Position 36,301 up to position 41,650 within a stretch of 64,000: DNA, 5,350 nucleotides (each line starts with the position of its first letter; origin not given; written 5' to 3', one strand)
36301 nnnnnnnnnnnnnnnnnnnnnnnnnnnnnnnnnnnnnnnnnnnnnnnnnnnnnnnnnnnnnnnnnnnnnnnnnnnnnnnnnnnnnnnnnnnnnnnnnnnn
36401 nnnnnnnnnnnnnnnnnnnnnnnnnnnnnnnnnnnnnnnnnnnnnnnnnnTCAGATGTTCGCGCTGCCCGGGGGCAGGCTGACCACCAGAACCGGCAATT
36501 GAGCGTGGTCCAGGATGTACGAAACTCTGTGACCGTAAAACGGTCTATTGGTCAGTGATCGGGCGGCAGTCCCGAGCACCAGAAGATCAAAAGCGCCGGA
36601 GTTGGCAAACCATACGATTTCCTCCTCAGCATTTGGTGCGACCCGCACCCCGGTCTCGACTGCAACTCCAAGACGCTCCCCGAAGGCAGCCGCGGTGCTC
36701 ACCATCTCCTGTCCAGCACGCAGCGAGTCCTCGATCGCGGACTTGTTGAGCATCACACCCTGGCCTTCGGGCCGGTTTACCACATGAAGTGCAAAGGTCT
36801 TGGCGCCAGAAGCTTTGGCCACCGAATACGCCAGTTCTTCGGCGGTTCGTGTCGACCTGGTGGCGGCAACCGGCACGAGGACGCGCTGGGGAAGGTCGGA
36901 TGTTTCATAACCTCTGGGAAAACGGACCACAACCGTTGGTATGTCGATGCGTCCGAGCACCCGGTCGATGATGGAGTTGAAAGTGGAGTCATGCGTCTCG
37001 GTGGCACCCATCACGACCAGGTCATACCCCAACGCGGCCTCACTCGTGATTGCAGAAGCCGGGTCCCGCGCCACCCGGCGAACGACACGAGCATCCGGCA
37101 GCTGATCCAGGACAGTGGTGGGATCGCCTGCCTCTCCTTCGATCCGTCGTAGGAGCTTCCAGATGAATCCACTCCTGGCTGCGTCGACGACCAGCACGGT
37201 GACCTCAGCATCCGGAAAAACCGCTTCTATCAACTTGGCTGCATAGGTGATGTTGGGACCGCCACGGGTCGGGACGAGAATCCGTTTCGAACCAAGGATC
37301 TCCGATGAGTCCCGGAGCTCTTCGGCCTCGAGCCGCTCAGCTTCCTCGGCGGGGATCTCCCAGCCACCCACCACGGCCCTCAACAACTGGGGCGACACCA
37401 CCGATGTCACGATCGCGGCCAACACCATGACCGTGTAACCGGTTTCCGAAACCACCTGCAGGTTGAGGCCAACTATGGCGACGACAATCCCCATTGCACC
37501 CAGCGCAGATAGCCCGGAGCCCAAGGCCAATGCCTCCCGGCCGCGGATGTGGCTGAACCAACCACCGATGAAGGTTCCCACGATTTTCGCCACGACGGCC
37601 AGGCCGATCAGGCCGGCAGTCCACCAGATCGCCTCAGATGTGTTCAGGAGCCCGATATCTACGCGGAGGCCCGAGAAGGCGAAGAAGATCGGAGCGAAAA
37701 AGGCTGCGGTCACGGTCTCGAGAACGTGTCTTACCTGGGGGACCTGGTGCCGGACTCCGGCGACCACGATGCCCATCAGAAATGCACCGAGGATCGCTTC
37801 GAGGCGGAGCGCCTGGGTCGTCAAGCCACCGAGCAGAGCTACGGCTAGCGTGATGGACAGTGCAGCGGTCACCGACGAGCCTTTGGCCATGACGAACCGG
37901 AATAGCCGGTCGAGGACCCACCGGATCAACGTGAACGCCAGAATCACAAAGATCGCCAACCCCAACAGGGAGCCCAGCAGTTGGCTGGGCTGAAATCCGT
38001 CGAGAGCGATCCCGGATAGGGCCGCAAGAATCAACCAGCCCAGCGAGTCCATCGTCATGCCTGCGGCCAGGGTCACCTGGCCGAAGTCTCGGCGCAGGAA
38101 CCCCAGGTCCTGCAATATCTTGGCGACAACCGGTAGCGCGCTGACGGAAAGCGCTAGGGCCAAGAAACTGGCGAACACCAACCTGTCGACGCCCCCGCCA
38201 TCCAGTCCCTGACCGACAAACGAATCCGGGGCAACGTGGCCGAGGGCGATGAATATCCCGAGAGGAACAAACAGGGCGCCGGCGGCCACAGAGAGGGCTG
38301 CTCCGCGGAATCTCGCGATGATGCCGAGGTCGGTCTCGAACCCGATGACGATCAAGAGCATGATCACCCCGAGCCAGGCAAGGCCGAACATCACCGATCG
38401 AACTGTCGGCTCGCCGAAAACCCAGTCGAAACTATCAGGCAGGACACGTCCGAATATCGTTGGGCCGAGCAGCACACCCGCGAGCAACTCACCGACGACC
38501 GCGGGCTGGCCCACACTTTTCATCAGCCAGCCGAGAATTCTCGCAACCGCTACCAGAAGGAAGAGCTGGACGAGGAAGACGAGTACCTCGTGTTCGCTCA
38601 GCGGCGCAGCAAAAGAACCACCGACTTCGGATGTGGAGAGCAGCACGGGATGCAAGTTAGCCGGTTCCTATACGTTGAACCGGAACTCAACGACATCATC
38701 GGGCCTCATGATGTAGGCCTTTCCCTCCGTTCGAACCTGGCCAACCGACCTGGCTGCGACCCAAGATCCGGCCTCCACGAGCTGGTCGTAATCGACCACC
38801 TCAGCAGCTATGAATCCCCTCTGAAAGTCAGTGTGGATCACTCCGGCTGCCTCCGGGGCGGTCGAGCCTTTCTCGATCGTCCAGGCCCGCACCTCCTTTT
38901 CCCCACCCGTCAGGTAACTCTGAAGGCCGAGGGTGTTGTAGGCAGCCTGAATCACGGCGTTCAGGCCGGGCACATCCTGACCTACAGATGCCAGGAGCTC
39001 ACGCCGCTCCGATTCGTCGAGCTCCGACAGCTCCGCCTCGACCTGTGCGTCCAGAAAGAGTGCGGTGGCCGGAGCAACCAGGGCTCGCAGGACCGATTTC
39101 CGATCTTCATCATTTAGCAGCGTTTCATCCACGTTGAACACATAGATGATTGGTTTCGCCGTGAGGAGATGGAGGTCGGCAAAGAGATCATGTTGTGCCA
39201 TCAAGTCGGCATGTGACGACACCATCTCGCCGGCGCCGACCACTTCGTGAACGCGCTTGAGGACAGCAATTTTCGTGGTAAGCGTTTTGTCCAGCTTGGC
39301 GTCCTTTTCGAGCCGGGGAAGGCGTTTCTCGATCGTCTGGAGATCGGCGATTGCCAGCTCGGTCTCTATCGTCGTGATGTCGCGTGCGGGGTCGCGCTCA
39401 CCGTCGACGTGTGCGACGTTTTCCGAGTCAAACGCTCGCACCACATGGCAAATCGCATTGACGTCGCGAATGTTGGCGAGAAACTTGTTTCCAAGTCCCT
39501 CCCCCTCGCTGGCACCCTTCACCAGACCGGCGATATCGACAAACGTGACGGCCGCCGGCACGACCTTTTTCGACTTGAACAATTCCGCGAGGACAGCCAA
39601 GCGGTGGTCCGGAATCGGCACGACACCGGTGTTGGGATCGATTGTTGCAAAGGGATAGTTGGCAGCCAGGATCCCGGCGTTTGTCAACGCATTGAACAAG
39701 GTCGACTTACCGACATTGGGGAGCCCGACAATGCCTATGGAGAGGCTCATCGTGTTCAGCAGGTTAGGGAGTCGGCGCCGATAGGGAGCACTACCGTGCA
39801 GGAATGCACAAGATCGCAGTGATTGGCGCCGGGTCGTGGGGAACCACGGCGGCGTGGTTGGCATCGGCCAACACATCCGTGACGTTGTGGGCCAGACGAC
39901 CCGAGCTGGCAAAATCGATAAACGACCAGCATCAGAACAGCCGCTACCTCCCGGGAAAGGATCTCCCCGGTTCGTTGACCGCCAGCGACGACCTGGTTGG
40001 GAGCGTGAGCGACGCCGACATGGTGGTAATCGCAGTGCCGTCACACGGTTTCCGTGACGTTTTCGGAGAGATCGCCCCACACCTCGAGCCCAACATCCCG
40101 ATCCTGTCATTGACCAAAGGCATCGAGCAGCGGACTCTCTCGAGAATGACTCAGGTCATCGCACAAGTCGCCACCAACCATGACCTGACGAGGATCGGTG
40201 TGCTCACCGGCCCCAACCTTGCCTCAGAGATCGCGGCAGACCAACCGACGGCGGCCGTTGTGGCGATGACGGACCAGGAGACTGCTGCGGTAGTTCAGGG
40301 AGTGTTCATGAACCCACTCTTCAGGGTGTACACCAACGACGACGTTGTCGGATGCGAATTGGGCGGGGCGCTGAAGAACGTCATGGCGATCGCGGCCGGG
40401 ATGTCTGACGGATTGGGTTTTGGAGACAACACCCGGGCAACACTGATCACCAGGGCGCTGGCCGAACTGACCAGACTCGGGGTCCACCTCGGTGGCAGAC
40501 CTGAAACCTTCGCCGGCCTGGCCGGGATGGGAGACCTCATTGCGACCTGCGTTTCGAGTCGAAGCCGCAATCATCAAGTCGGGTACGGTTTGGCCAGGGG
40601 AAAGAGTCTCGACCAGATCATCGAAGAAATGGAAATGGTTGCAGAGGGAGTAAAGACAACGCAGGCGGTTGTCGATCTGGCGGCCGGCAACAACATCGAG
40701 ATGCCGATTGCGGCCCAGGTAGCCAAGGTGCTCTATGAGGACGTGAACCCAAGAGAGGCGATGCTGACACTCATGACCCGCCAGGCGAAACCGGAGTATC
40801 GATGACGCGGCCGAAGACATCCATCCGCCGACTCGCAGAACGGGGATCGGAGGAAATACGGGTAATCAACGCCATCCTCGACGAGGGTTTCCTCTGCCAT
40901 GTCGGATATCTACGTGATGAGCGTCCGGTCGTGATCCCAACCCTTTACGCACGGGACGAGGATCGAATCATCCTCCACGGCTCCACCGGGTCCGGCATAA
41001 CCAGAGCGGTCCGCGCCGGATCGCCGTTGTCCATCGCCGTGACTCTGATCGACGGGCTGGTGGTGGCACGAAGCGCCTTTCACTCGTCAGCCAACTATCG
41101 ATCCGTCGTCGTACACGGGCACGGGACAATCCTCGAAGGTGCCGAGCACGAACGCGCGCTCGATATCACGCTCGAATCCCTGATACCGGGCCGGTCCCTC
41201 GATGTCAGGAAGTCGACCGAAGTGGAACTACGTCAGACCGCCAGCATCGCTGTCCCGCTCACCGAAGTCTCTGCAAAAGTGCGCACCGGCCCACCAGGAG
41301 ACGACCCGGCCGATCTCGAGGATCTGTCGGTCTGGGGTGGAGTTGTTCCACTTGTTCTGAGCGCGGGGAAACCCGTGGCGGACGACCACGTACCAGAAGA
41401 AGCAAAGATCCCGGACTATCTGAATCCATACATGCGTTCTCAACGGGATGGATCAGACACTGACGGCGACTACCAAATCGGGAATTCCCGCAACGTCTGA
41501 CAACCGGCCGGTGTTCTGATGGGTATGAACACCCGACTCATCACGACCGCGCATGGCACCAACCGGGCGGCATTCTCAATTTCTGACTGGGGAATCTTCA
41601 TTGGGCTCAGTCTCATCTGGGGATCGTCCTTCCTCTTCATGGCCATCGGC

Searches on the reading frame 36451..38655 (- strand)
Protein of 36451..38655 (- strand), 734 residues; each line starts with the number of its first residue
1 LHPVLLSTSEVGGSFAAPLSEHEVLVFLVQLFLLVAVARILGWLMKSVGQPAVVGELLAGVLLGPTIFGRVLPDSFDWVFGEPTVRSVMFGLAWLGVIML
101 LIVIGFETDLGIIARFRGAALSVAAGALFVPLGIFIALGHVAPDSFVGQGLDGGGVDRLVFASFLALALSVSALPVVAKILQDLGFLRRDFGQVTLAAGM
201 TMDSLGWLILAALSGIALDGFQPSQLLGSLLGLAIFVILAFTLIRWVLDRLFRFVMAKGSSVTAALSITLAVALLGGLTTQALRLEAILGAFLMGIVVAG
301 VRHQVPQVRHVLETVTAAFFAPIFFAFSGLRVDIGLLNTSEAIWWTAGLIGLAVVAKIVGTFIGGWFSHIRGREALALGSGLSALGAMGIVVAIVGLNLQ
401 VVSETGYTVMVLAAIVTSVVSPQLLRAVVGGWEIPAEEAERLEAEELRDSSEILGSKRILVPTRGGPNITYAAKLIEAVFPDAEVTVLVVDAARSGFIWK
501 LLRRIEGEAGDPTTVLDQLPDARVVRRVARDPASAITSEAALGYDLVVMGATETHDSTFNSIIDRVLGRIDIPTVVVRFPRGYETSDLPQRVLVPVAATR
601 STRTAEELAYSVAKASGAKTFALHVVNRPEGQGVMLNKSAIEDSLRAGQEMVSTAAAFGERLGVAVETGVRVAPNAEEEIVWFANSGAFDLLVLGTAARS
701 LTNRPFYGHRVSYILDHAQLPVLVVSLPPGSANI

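Call 5: search_protein_families(library=pfam, proteins=[window:36451-38655:-])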
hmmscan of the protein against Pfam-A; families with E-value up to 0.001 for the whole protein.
window:36451-38655:- (734 aa): 2 families
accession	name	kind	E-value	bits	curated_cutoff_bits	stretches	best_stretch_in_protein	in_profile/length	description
PF00999.27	Na_H_Exchanger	-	2.2e-41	142.4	26.2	1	36-427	2-371/375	Sodium/hydrogen exchanger, transmembrane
PF00582.32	Usp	-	3e-20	73.7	24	2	590-725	3-140/141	Universal stress protein family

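Call 34: search_protein_families(library=ncbifam, proteins=[window:36451-38655:-], max_evalue=0.01)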
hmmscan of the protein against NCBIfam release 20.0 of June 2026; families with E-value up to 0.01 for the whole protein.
window:36451-38655:- (734 aa): 2 families
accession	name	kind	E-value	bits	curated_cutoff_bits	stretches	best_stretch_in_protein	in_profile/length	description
TIGR00932.1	2a37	subfamily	1.7e-37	129.4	238.3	1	38-333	4-275/275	monovalent cation:proton antiporter-2 (CPA2) family protein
NF045626.1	FeTrans_MagA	equivalog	2.5e-08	33.3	700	1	34-425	14-374/386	iron transporter MagA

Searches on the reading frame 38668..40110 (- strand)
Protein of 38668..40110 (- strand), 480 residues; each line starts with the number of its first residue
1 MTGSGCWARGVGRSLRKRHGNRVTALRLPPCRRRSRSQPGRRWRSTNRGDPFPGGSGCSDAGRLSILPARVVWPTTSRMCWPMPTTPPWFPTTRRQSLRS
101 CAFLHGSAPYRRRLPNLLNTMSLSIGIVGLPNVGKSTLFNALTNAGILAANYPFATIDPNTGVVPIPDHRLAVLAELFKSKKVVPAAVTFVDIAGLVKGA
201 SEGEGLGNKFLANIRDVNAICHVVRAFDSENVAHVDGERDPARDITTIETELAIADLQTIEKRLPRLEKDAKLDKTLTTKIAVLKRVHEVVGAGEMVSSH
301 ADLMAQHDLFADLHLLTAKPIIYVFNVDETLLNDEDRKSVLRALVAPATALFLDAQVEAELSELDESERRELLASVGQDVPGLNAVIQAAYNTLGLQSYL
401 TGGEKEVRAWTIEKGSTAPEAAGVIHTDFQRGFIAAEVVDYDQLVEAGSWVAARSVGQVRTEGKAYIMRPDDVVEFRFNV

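Call 5: search_protein_families(library=pfam, proteins=[window:38668-40110:-])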
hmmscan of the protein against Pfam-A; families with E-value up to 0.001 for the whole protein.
window:38668-40110:- (480 aa): 3 families
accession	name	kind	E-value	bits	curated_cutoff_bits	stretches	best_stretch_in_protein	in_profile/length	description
PF06071.19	YchF-GTPase_C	-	1.2e-33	115.5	27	1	396-479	1-84/84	Protein of unknown function (DUF933)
PF01926.29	MMR_HSR1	-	2.5e-22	79.5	21.9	1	125-235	2-92/113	50S ribosome-binding GTPase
PF02421.24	FeoB_N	-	6.6e-08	32.7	27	1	125-171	3-49/156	Ferrous iron transport protein B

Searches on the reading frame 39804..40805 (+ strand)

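Call 42: search_protein_families(library=pfam, proteins=[window:39804-40805:+], max_evalue=0.001)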
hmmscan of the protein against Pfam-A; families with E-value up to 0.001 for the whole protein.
window:39804-40805:+ (333 aa): 8 families
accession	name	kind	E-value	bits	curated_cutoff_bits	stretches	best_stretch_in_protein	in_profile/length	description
PF07479.19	NAD_Gly3P_dh_C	-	9.6e-58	194.9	25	1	180-320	1-141/142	NAD-dependent glycerol-3-phosphate dehydrogenase C-terminus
PF01210.29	NAD_Gly3P_dh_N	-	1.9e-50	171.4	23.1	1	3-160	1-157/158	NAD-dependent glycerol-3-phosphate dehydrogenase N-terminus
PF20618.3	GPD_NAD_C_bact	-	3.5e-20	72.7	27.6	1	240-306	1-66/66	Bacterial GPD, NAD-dependent C-terminal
PF02558.23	ApbA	-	1.7e-10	41.2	22.2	1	4-110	1-106/150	Ketopantoate reductase PanE/ApbA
PF03807.23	F420_oxidored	-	7.6e-06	26.9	21.6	1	3-97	1-85/94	NADP oxidoreductase coenzyme F420-dependent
PF02737.24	3HCDH_N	-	0.00013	22.4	22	1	3-126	1-136/180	3-hydroxyacyl-CoA dehydrogenase, NAD binding domain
PF02153.23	PDH_N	-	0.00026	21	26.5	1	60-121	36-97/154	Prephenate dehydrogenase, nucleotide-binding domain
PF01488.26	Shikimate_DH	-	0.00073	20.1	24.3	0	2-75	13-90/138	Shikimate / quinate 5-dehydrogenase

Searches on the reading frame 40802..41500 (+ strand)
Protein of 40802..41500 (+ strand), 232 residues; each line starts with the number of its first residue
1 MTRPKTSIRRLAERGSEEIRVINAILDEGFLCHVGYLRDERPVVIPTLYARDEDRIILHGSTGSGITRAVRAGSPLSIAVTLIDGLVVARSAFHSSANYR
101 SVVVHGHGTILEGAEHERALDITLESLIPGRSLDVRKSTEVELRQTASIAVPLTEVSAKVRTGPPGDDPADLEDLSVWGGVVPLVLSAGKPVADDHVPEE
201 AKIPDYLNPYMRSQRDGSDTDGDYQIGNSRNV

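Call 42: search_protein_families(library=pfam, proteins=[window:40802-41500:+], max_evalue=0.001)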
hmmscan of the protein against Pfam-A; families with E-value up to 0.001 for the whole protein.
window:40802-41500:+ (232 aa): 1 family
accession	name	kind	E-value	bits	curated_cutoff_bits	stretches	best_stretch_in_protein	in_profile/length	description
PF12900.13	Pyridox_ox_2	-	3.1e-36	124.8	27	1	22-160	5-140/140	Pyridoxamine 5'-phosphate oxidase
